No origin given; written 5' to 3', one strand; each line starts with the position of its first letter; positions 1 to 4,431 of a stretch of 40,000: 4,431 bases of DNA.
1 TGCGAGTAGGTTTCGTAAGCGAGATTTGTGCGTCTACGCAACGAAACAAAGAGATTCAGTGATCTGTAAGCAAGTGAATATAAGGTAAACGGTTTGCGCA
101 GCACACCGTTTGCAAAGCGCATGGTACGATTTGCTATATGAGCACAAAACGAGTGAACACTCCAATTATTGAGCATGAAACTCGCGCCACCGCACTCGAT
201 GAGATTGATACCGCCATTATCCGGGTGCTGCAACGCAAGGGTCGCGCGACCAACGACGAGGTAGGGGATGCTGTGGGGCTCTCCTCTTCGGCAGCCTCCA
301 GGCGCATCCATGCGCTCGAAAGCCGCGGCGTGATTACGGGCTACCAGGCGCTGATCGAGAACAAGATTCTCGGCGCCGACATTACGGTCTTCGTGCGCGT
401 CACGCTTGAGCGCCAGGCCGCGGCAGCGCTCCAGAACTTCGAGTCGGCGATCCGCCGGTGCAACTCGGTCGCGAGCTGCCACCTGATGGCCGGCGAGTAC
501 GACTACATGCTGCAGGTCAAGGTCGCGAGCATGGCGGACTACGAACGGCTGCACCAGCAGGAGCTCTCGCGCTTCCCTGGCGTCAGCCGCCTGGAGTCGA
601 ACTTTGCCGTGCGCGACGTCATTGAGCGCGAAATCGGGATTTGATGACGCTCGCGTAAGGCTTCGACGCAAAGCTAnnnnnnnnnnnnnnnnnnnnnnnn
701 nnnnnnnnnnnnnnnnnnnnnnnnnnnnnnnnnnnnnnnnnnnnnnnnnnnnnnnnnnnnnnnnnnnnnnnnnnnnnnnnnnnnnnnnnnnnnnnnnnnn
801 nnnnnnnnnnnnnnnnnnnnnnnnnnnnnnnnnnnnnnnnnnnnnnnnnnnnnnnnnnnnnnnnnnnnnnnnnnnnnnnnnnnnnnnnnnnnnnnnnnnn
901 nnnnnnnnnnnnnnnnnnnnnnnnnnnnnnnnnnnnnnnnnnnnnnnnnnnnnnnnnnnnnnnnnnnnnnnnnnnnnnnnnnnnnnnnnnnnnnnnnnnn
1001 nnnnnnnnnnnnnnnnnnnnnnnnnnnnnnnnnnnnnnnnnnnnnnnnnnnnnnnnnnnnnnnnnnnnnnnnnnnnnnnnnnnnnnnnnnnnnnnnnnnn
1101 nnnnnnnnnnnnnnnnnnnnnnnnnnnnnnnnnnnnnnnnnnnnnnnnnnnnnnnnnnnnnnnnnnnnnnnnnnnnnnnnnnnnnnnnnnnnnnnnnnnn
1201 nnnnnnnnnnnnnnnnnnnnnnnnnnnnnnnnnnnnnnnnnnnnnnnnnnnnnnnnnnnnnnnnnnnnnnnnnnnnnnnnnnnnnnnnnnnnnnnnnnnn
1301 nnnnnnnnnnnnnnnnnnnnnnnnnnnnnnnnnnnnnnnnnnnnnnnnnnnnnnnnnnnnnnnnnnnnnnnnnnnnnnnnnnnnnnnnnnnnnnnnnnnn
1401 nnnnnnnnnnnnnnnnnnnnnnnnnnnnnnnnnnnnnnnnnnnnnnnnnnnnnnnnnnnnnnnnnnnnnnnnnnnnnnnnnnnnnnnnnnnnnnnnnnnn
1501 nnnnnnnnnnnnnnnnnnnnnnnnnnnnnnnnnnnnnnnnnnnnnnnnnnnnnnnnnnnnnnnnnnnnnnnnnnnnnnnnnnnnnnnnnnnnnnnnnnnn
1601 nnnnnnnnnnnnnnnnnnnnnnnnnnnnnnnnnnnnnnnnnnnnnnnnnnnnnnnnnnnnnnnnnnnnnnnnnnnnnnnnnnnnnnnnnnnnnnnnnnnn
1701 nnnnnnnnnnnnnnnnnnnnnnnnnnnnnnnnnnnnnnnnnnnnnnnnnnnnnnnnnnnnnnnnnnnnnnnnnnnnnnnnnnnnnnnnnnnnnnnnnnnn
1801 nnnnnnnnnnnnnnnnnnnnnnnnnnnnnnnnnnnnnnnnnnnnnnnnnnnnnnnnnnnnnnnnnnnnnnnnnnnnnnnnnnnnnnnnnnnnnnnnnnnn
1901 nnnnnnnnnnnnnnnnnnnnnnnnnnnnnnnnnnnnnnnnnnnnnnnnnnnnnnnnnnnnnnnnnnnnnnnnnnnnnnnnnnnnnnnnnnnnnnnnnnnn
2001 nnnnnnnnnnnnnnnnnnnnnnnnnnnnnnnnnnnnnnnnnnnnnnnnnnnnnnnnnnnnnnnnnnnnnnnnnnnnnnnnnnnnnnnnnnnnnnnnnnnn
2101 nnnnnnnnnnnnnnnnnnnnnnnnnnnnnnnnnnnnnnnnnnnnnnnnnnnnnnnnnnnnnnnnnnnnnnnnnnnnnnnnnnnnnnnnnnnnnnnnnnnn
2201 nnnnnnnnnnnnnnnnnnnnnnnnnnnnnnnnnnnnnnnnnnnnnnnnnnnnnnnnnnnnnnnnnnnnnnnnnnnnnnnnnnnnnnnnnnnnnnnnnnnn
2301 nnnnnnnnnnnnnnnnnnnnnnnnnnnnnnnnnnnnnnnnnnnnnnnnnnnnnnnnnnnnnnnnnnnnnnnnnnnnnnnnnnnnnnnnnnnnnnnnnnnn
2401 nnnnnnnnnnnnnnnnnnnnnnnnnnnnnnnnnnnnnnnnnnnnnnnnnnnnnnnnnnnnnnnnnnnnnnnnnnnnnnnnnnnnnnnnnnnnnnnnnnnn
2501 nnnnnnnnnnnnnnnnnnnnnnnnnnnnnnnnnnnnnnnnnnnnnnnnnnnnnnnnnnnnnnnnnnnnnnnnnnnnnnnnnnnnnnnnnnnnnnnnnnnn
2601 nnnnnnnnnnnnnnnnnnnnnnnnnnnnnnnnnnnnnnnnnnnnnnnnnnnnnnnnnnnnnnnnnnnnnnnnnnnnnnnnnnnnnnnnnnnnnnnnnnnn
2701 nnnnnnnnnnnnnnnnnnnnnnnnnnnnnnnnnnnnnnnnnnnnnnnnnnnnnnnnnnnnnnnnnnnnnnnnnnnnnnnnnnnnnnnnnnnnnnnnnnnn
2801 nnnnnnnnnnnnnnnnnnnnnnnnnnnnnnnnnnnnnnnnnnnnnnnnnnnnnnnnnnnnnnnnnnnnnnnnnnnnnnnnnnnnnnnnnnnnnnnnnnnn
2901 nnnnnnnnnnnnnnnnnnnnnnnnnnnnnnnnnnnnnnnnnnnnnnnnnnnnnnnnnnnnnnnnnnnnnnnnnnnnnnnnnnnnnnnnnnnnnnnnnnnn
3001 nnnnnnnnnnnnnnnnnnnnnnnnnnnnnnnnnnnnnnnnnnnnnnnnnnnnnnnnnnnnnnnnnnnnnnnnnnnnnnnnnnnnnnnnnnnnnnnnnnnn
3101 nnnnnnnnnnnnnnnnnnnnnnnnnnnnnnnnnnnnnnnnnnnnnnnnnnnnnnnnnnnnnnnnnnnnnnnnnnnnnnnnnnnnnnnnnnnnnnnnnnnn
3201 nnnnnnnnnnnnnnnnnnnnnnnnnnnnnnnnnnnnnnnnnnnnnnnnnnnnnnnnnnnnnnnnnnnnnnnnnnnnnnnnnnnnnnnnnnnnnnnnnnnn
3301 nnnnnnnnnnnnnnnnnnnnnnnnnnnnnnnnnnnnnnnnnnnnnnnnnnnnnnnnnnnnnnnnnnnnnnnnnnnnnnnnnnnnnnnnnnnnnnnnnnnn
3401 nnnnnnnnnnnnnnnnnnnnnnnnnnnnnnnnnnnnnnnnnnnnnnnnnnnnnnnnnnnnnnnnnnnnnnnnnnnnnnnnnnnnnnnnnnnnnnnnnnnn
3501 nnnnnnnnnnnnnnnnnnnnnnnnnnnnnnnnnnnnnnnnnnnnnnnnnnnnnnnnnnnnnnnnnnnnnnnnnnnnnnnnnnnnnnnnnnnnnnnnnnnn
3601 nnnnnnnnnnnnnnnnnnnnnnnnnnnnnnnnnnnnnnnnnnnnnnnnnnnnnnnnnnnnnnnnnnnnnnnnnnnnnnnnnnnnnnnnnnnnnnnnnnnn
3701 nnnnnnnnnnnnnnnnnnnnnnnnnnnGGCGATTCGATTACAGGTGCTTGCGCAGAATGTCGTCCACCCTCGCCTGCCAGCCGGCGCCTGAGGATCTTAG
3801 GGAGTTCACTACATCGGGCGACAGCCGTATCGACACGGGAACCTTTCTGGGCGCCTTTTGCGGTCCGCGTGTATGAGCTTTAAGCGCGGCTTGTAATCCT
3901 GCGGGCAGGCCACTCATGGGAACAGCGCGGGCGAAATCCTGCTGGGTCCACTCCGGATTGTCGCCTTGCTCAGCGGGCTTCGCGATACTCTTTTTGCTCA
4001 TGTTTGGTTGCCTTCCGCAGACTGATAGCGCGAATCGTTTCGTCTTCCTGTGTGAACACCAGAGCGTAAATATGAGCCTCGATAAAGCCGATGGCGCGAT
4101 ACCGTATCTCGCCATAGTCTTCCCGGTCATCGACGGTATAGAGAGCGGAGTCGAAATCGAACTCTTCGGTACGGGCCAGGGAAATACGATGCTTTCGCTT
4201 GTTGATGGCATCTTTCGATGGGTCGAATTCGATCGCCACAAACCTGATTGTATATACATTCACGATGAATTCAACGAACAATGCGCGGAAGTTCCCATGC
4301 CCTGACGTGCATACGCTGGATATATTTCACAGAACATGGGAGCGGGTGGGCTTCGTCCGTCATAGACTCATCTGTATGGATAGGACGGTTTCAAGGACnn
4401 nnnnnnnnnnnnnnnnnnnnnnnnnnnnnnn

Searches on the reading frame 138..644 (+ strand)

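Call 52: search_protein_families(library=pfam, proteins=[window:138-644:+], max_evalue=0.001)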
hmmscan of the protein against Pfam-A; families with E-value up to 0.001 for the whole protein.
window:138-644:+ (168 aa): 6 families
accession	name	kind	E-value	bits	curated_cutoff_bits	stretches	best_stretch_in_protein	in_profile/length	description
PF01037.27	AsnC_trans_reg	-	1.3e-20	73.5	25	1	86-159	1-72/73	Lrp/AsnC ligand binding domain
PF13404.12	HTH_AsnC-type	-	1.1e-13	51.1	27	1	20-61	1-42/42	AsnC-type helix-turn-helix domain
PF13412.12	HTH_24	-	1.2e-13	50.9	21.9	1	20-67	1-48/48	Winged helix-turn-helix DNA-binding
PF01047.28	MarR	-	0.00013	22.2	24.6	1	26-67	7-48/59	MarR family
PF09339.16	HTH_IclR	-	0.00015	21.9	22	1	26-66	7-48/52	IclR helix-turn-helix domain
PF24034.1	DUF7343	-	0.00034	20.9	27.6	1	26-69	7-51/62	Domain of unknown function (DUF7343)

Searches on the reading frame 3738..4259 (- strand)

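Call 87: search_protein_families(library=pfam, proteins=[window:3738-4259:-], max_evalue=0.001)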
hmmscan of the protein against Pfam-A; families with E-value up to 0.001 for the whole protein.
window:3738-4259:- (173 aa): 1 family
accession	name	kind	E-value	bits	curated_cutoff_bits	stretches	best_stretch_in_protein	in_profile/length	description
PF14384.12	BrnA_antitoxin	-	1.1e-18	67.8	26.1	1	100-172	1-67/68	BrnA antitoxin of type II toxin-antitoxin system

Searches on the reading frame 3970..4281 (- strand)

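Call 87: search_protein_families(library=pfam, proteins=[window:3970-4281:-], max_evalue=0.001)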
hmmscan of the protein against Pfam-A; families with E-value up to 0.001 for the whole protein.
window:3970-4281:- (103 aa): 1 family
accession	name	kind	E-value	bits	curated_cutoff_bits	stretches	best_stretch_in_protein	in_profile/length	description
PF04365.19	BrnT_toxin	-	8.7e-21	74.5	34.5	1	19-95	1-77/77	Ribonuclease toxin, BrnT, of type II toxin-antitoxin system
